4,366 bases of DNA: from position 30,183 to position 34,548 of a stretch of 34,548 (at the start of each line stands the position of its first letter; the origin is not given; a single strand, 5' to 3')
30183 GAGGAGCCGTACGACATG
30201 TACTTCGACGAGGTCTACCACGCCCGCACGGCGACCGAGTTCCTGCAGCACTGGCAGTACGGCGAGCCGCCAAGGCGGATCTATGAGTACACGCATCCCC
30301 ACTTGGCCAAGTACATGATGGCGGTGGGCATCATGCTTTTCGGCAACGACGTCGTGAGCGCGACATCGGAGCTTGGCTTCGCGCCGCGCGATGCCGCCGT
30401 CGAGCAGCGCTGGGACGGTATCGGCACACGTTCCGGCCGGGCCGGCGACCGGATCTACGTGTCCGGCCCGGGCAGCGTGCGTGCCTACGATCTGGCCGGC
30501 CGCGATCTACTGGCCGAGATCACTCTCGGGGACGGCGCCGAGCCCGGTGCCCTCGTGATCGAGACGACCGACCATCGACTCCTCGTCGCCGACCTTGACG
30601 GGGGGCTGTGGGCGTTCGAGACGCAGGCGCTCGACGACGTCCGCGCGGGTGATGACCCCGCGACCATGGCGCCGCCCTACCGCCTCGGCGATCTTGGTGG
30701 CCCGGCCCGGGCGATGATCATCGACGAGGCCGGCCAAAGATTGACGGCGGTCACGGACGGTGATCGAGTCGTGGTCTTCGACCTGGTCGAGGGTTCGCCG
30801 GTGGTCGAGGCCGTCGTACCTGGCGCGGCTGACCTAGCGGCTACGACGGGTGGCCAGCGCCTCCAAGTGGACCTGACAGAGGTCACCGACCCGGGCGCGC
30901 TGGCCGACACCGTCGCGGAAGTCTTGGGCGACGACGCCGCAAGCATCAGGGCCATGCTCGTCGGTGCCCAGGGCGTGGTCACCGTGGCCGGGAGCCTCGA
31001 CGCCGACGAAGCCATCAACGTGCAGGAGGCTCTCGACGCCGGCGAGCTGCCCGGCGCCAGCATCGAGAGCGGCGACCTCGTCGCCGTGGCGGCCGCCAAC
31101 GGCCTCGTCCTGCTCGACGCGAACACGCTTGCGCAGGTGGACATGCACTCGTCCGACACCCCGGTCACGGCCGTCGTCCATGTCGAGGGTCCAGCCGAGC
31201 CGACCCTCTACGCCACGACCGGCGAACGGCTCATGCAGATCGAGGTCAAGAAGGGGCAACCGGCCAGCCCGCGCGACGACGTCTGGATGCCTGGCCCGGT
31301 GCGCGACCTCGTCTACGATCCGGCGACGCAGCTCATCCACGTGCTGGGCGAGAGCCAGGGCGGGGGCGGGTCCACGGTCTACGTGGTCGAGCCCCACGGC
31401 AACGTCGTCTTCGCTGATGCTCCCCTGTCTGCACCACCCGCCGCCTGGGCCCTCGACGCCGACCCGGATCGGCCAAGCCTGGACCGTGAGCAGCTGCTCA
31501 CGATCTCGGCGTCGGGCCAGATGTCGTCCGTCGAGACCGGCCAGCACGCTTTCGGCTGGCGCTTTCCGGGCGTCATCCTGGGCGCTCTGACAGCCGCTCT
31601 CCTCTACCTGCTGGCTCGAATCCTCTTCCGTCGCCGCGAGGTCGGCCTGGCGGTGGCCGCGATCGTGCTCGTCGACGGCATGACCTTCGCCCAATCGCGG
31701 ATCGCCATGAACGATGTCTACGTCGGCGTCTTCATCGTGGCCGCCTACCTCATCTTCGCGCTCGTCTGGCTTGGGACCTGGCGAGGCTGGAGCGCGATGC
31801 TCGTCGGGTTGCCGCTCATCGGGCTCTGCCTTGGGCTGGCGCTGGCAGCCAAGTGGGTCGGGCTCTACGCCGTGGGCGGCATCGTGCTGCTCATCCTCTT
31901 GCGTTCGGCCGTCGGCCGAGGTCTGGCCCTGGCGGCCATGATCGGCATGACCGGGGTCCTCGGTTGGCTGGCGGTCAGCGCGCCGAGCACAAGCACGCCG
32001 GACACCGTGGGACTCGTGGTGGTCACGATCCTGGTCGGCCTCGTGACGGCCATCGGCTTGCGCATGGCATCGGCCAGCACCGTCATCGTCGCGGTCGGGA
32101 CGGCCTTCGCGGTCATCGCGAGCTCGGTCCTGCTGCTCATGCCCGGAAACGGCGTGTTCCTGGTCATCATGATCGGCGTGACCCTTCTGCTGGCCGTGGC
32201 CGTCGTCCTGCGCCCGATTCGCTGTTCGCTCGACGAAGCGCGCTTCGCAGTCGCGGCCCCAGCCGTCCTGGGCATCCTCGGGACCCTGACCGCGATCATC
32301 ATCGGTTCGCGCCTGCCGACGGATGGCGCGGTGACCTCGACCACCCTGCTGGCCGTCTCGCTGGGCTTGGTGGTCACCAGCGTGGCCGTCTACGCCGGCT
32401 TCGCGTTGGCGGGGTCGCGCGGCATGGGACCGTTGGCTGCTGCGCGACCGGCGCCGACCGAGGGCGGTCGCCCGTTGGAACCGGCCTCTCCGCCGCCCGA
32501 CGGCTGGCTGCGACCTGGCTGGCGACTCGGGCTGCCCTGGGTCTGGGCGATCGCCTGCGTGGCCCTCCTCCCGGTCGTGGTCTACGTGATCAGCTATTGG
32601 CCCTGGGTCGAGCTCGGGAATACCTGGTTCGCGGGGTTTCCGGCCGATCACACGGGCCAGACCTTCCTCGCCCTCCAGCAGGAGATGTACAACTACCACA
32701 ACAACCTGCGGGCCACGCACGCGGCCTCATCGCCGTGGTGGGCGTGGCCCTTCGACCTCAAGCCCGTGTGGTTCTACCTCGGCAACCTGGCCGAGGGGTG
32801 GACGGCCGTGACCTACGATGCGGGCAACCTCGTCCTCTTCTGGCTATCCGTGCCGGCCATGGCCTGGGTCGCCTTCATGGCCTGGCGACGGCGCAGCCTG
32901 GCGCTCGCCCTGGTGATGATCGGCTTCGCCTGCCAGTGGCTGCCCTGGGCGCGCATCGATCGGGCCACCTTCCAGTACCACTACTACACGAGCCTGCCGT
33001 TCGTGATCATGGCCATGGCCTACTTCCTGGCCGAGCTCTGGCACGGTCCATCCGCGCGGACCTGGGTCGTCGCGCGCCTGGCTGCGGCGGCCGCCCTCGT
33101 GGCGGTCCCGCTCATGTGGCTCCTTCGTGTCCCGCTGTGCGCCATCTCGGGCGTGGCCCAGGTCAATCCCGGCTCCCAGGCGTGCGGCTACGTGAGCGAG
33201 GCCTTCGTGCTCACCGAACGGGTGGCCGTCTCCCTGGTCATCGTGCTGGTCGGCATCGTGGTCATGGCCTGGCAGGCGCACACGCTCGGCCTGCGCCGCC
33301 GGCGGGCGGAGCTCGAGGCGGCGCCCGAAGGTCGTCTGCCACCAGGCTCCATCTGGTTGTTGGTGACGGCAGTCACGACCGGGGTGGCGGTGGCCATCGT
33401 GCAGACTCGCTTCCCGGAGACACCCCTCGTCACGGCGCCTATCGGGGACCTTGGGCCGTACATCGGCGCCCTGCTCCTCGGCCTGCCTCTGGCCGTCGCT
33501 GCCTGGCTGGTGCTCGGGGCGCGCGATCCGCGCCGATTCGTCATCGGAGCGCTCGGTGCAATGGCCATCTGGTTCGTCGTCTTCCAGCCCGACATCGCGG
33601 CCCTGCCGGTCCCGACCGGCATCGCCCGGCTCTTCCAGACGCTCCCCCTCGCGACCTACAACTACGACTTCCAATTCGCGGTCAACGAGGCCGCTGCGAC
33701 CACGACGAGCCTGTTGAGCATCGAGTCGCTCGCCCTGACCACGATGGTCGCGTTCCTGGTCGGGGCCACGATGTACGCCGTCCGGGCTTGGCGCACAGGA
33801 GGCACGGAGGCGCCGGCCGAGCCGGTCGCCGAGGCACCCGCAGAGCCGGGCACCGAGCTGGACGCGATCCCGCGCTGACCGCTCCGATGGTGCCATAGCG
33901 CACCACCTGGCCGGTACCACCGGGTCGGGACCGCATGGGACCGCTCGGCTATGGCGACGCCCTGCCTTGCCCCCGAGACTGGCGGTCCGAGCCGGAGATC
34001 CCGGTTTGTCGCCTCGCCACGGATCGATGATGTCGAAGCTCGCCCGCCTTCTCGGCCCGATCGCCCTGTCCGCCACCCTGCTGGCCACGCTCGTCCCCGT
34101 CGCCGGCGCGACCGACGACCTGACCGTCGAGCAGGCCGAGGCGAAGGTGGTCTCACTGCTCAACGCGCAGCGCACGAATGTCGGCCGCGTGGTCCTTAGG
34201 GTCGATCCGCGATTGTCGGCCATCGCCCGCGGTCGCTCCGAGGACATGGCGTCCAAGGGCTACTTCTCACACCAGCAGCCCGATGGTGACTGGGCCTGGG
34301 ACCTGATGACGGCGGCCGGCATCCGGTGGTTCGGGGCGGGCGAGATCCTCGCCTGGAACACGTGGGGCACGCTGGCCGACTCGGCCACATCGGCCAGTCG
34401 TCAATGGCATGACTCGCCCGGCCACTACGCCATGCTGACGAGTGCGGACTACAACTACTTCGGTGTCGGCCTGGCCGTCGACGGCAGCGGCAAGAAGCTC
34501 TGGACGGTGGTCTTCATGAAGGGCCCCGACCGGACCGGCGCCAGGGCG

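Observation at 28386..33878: Giant single-frame fusion of two different GT-C glycosyltransferase modules (~1,830 aa)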

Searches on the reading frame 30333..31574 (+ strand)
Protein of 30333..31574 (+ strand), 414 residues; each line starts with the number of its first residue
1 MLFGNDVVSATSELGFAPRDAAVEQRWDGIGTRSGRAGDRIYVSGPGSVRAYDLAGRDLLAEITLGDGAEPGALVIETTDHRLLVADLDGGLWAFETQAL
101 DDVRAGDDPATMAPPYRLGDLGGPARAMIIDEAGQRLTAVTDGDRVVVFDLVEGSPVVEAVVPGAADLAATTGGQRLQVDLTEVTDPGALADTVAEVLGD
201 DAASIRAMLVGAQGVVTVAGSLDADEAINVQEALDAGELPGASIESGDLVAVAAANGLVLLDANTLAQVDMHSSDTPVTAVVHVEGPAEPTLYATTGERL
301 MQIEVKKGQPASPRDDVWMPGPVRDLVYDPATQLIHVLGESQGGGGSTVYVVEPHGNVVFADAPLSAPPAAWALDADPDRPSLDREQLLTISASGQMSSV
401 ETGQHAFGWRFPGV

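Call 35: search_protein_families(library=pfam, proteins=[window:30333-31574:+], max_evalue=10)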
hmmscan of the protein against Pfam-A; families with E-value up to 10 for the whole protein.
window:30333-31574:+ (414 aa): 4 families
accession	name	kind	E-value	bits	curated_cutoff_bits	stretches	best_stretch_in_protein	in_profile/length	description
PF00701.28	DHDPS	-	0.14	11.3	22.1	1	199-243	186-230/289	Dihydrodipicolinate synthetase family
PF15598.11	Imm61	-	0.17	12.1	25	1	96-159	77-139/157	Immunity protein 61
PF23341.1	PEP5_VPS11_N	-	0.36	10.3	40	1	266-311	161-207/338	PEP5/VPS11 N-terminal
PF16450.11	Prot_ATP_ID_OB_C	-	1.5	9.1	23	1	193-259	3-51/56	Proteasomal ATPase OB C-terminal domain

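Call 38: predict_structure(alignment_id=A3)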
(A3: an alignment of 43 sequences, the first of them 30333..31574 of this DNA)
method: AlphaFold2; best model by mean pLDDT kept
length: 414 residues; sequences in the alignment: 43
mean_pLDDT: 93.4   pTM: 0.91
mean pLDDT of the five models: 93.4, 92.3, 91.8, 91.7, 91.0
residues with pLDDT >= 90: 355; 70-90: 39; 50-70: 16; < 50: 4
segments of 3 or more residues with pLDDT < 50: none
pLDDT, mean of each block of 10 residues (from residue 1): 74 97 87 80 98 94 98 97 98 97 95 98 98 97 98 97 98 93 97 97 96 92 94 98 95 98 94 98 90 98 92 97 97 95 93 93 95 92 85 97 73 51
secondary structure, 60 per line:
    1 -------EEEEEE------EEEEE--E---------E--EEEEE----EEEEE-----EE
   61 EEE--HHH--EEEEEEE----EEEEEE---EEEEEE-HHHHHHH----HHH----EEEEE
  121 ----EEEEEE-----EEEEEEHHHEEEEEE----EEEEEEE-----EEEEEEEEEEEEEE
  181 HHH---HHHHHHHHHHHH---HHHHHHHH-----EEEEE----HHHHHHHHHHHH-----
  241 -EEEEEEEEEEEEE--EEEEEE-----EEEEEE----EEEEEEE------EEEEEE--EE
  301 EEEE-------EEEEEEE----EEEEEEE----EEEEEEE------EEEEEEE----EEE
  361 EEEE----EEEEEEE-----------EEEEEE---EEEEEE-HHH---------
elements in order: E8-13 E20-24 E40-44 E49-53 E59-63 E71-77 E82-87 E91-96 H98-104 E116-120 E125-130 E136-141 E145-150 E155-161 E167-180 H187-198 H202-209 E215-219 H224-235 E242-254 E257-262 E268-273 E278-284 E291-296 E299-304 E312-318 E323-329 E334-340 E347-353 E358-364 E369-375 E387-392 E396-401

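Call 41: fold_search(model_id=the predicted structure, library=pdb)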
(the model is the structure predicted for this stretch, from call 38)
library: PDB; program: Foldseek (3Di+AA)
matches with E <= 10: 1974; with E <= 0.001: 1716
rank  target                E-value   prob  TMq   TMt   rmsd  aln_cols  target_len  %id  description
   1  4wjs                  6.7e-14  1.00  0.54  0.47  12.3       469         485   12  Crystal structure of Rsa4 from Chaetomium thermophilum (released 2014-11-19)
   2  5m89_A                3.7e-13  1.00  0.53  0.66   5.6       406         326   12  Spliceosome component (released 2018-03-14)
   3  1gxr_B                6.4e-13  1.00  0.56  0.70   5.5       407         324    8  WD40 Region of Human Groucho/TLE1 (released 2002-06-13)
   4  2ce8_A                1.6e-12  1.00  0.57  0.68   5.4       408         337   10  An EH1 peptide bound to the Groucho-TLE WD40 domain. (released 2006-06-14)
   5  5jcs_q                2.5e-12  1.00  0.50  0.44  12.0       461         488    8  CRYO-EM STRUCTURE OF THE RIX1-REA1 PRE-60S PARTICLE (released 2016-11-16)
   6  1erj_B                2.7e-12  1.00  0.58  0.68   5.5       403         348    8  CRYSTAL STRUCTURE OF THE C-TERMINAL WD40 DOMAIN OF TUP1 (released 2000-07-26)
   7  5m89_B                3.2e-12  1.00  0.53  0.65   5.6       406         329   12  Spliceosome component (released 2018-03-14)
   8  8qo9_v                4.2e-12  1.00  0.57  0.48   8.0       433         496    7  Cryo-EM structure of a human spliceosomal B complex protomer (released 2024-01-24)
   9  8fl0_NJ               5.0e-12  1.00  0.54  0.48  12.7       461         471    9  Human nucleolar pre-60S ribosomal subunit (State H) (released 2023-07-12)
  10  9n6z_LQ               5.2e-12  1.00  0.27  0.15  21.8       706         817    9  SSU processome maturation and disassembly, State D (released 2025-11-05)
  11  7ruo_A                6.2e-12  1.00  0.57  0.76   5.2       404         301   10  Crystal structure of human UTP15 (released 2021-11-10)
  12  8pv6_Ch               6.5e-12  1.00  0.53  0.56  12.8       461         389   12  Chaetomium thermophilum pre-60S State 3 - post-5S rotation with Rix1 complex with Foot - composite structure (released 2023-11-15)
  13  5yzv_B                7.2e-12  1.00  0.56  0.78   5.1       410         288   10  Biophysical and structural characterization of the thermostable WD40 domain of a prokaryotic protein, Thermomonospora  (released 2018-10-03)
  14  7t6t_B                7.2e-12  1.00  0.55  0.66   5.9       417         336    8  Structure of the human FPR1-Gi complex with fMLFII (released 2022-03-30)
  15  5kdo_B                7.6e-12  1.00  0.53  0.65   6.3       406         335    8  Heterotrimeric complex of the 4 alanine insertion variant of the Gi alpha1 subunit and the Gbeta1-Ggamma1 (released 2016-08-03)
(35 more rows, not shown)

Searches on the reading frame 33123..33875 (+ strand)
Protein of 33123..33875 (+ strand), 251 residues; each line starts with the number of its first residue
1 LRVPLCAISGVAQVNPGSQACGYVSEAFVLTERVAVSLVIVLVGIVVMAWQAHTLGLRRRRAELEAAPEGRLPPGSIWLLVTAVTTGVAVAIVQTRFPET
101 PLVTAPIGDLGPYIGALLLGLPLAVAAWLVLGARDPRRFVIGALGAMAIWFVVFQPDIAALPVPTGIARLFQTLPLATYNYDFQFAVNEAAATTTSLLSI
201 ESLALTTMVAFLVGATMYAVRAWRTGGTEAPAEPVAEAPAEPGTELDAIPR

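Call 35: search_protein_families(library=pfam, proteins=[window:33123-33875:+], max_evalue=10)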
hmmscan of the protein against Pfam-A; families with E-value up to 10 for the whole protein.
window:33123-33875:+ (251 aa): 2 families
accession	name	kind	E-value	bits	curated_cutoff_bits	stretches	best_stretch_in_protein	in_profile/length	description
PF20087.4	DUF6479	-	0.0056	17.6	25.4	1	28-65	11-50/120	Family of unknown function (DUF6479)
PF12794.12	MscS_TM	-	0.029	13.7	28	1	20-70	215-265/339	Mechanosensitive ion channel inner membrane domain 1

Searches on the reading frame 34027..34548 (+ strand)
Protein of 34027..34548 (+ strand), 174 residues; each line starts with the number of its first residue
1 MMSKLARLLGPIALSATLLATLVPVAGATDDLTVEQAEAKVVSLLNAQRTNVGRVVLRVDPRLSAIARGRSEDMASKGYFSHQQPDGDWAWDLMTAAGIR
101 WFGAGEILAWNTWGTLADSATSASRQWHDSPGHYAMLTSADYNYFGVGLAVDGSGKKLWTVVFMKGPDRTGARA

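Call 80: search_protein_families(library=pfam, proteins=[window:34027-34548:+], max_evalue=0.001)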
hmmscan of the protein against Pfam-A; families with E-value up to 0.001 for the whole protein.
window:34027-34548:+ (174 aa): 1 family
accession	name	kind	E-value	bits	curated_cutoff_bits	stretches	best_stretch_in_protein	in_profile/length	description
PF00188.32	CAP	-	1.1e-13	52.5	21.1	1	43-163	2-117/117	Cysteine-rich secretory protein family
